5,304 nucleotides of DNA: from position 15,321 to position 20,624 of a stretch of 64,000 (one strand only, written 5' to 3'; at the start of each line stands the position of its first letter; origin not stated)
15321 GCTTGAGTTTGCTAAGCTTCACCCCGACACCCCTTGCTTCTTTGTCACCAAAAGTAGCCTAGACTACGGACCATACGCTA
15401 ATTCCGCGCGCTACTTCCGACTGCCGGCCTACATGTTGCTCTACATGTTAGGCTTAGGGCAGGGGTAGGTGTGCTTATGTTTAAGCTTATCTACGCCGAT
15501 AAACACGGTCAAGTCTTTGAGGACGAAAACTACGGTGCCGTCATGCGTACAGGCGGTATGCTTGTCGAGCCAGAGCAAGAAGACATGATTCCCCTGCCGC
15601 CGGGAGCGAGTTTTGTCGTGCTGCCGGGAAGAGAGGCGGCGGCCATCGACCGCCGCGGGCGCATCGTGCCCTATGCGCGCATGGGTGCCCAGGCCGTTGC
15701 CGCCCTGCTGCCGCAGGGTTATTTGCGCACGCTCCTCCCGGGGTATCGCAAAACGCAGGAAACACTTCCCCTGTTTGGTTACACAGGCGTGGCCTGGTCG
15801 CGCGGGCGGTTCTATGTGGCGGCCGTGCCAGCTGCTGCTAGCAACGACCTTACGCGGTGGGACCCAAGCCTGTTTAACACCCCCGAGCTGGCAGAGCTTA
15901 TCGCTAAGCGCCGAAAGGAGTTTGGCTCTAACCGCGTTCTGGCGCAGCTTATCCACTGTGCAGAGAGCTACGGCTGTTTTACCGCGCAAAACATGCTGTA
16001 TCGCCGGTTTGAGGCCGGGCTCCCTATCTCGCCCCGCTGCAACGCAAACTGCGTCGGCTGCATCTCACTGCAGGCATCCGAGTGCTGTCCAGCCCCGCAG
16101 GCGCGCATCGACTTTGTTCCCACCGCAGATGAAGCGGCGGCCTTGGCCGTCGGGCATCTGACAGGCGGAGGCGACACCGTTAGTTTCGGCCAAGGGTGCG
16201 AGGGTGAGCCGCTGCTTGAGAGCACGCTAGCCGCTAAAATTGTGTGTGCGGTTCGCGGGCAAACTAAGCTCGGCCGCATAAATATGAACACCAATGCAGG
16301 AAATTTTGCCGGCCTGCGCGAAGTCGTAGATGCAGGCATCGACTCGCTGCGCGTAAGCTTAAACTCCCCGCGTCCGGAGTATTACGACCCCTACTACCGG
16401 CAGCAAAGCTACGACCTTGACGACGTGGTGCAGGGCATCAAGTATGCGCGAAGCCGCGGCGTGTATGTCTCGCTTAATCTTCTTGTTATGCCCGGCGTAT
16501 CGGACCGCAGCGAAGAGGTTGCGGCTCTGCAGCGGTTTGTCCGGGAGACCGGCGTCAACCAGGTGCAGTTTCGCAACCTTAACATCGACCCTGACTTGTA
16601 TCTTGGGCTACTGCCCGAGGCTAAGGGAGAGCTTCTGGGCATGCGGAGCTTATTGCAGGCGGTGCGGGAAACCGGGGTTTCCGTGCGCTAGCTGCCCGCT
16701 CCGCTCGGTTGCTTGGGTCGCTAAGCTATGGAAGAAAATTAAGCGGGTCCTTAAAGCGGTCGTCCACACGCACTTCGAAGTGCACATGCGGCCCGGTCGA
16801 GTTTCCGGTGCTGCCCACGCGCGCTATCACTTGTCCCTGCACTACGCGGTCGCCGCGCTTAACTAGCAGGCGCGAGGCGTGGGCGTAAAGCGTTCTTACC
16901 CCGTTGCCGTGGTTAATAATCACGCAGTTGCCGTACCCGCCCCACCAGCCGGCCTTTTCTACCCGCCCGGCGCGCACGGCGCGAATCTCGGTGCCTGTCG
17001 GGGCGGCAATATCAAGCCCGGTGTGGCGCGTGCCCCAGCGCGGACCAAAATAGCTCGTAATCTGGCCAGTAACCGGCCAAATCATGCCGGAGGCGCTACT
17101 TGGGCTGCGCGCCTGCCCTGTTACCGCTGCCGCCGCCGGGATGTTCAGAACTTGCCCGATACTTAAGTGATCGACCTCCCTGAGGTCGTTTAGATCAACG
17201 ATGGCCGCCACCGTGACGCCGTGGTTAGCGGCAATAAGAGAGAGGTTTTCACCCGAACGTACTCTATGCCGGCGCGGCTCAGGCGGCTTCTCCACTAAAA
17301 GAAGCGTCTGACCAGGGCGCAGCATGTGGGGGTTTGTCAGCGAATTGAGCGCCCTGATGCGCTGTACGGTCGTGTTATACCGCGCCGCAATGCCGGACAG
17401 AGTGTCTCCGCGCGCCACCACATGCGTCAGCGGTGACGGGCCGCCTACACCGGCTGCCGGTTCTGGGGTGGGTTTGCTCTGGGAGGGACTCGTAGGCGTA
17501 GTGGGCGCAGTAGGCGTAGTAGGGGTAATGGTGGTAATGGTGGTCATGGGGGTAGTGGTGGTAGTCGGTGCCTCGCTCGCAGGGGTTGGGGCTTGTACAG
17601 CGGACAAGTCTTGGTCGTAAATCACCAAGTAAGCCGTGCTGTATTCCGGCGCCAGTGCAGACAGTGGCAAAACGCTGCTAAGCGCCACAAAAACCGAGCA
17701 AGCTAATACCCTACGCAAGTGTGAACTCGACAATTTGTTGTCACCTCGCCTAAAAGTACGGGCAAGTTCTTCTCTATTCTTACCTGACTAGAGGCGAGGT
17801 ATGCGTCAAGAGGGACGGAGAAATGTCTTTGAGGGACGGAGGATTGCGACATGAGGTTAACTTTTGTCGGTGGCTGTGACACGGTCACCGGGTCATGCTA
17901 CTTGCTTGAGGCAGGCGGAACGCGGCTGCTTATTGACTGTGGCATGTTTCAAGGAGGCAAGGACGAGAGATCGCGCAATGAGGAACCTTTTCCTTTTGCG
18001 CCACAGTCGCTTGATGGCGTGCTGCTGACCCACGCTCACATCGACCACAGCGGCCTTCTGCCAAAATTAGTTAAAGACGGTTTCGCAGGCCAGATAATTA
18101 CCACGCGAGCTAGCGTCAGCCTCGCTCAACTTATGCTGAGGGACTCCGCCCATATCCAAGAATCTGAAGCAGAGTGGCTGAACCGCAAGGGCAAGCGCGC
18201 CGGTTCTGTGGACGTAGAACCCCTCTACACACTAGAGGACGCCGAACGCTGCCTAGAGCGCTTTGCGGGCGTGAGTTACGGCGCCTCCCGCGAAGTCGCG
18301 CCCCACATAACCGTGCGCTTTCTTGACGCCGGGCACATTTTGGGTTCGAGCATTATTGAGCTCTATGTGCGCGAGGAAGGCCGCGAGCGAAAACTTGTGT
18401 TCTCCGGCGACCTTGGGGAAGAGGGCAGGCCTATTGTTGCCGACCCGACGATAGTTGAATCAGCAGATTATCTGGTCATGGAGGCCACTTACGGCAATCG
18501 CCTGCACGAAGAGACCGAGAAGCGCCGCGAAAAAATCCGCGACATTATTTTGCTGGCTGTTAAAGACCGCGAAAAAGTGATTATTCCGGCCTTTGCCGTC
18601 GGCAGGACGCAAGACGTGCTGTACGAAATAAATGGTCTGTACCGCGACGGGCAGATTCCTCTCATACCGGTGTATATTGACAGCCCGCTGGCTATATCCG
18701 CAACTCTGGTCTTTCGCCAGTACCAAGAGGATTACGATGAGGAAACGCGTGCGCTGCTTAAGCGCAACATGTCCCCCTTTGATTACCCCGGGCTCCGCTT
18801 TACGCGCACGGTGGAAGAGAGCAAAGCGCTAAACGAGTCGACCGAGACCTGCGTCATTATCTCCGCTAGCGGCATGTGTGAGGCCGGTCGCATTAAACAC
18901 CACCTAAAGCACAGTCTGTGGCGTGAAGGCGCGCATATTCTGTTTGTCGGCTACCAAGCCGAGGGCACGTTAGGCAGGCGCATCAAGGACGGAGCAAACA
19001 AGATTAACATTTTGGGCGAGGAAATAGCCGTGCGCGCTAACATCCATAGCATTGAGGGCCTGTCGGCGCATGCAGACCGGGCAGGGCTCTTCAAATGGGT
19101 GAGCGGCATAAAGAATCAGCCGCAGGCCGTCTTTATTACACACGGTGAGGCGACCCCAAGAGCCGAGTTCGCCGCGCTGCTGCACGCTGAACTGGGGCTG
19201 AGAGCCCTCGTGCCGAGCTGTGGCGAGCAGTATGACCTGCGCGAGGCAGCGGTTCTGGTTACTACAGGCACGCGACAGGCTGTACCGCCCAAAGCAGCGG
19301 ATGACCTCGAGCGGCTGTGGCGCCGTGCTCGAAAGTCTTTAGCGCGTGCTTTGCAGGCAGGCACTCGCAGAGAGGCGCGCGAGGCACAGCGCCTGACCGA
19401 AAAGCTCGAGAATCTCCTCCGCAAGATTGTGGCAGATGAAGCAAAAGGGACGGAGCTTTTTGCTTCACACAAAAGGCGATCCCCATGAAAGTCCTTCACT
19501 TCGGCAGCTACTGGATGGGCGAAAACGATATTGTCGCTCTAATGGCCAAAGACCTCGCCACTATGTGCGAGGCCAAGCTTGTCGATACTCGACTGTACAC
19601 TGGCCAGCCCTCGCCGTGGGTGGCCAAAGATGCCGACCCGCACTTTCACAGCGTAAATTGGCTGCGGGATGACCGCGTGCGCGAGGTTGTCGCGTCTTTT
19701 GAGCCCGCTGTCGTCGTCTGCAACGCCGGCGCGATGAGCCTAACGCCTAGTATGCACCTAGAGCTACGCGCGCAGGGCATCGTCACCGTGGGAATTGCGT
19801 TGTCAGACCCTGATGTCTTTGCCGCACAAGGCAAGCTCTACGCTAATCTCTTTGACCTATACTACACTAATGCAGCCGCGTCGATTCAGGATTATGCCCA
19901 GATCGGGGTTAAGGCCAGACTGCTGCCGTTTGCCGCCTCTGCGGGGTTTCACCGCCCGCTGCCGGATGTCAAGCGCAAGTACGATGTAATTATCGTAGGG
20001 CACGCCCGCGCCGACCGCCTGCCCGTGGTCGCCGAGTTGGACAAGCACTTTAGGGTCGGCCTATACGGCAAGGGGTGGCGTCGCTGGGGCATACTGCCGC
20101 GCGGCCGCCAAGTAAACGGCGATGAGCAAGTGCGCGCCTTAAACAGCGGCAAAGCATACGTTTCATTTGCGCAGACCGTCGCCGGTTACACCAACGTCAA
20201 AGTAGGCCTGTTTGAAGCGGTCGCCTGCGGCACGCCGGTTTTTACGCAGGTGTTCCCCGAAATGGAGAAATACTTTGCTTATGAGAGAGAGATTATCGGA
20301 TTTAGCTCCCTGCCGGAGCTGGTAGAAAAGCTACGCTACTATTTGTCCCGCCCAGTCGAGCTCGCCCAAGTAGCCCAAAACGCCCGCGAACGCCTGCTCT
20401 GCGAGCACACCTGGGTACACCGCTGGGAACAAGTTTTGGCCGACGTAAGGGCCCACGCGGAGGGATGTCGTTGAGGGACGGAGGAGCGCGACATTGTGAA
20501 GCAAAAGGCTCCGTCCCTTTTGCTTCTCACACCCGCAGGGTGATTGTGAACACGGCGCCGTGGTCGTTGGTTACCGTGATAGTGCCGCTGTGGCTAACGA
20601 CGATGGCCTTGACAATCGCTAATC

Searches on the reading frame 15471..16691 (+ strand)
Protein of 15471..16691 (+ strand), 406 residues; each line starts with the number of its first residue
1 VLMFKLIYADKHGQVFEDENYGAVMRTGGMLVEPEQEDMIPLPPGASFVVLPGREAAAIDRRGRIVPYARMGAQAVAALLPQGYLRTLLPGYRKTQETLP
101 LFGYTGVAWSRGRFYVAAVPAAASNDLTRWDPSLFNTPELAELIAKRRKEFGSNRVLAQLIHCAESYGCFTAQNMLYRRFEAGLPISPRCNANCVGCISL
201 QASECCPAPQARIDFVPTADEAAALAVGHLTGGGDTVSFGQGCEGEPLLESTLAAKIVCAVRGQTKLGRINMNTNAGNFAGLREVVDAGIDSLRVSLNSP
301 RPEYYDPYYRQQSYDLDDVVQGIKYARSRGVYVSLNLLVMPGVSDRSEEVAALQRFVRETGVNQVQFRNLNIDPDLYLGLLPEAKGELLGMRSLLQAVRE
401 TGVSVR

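Call 68: search_protein_families(library=pfam, proteins=[window:15471-16691:+], max_evalue=0.0001)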
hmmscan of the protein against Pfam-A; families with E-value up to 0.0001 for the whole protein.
window:15471-16691:+ (406 aa): 1 family
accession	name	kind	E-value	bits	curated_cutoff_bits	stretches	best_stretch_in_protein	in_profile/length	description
PF04055.27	Radical_SAM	-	4.9e-14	53.3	29.5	1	185-351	2-163/166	Radical SAM superfamily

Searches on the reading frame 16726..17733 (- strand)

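Call 68: search_protein_families(library=pfam, proteins=[window:16726-17733:-], max_evalue=0.0001)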
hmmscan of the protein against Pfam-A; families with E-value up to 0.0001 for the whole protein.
window:16726-17733:- (335 aa): 3 families
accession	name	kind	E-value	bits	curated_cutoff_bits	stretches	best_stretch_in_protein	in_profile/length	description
PF01551.29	Peptidase_M23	-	5.8e-37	126.2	28.7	1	236-330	2-96/96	Peptidase family M23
PF01476.26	LysM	-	4.8e-29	100.5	20.9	2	104-145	1-41/43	LysM domain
PF23473.1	LysM3_LYK4_5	-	8.3e-08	32.6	29.3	0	102-147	3-46/48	LYK4/5 LysM3 domain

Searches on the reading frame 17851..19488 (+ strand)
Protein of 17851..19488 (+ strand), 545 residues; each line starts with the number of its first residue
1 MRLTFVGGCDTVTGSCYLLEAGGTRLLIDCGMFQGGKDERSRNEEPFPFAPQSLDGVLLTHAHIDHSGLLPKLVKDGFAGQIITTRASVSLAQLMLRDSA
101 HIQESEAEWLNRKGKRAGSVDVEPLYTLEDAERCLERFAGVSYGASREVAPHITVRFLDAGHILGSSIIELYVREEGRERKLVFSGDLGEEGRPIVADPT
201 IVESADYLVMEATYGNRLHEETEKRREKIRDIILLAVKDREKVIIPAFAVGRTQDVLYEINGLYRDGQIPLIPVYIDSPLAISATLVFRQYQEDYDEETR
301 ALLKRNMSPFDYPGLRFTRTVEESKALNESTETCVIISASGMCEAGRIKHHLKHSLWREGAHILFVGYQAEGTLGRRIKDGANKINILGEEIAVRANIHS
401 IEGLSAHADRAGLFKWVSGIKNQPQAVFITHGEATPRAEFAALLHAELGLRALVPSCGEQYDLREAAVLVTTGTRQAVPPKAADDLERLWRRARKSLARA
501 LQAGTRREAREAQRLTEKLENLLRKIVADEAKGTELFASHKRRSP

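Call 68: search_protein_families(library=pfam, proteins=[window:17851-19488:+], max_evalue=0.0001)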
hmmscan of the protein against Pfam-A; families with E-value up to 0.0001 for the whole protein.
window:17851-19488:+ (545 aa): 5 families
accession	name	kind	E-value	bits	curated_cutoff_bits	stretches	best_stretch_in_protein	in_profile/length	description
PF10996.14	Beta-Casp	-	9.7e-42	142.7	27.7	1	253-378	1-120/120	Beta-Casp domain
PF00753.33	Lactamase_B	-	1.4e-16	61.5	22.7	1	12-225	4-180/196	Metallo-beta-lactamase superfamily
PF07521.17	RMMBL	-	4.9e-16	58.9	21.6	1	392-455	2-63/63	Zn-dependent metallo-hydrolase RNA specificity domain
PF12706.13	Lactamase_B_2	-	8.5e-08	32.5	27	1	24-213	1-165/200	Beta-lactamase superfamily domain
PF16661.11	Lactamase_B_6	-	1.5e-05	24.9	27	1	18-171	1-149/193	Metallo-beta-lactamase superfamily domain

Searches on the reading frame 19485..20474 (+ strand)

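Call 68: search_protein_families(library=pfam, proteins=[window:19485-20474:+], max_evalue=0.0001)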
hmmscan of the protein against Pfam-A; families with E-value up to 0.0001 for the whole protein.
window:19485-20474:+ (329 aa): 1 family
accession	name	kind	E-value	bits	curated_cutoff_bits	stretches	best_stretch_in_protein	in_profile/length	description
PF13524.12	Glyco_trans_1_2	-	7.1e-29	101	25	1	183-319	10-144/144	Glycosyl transferase-like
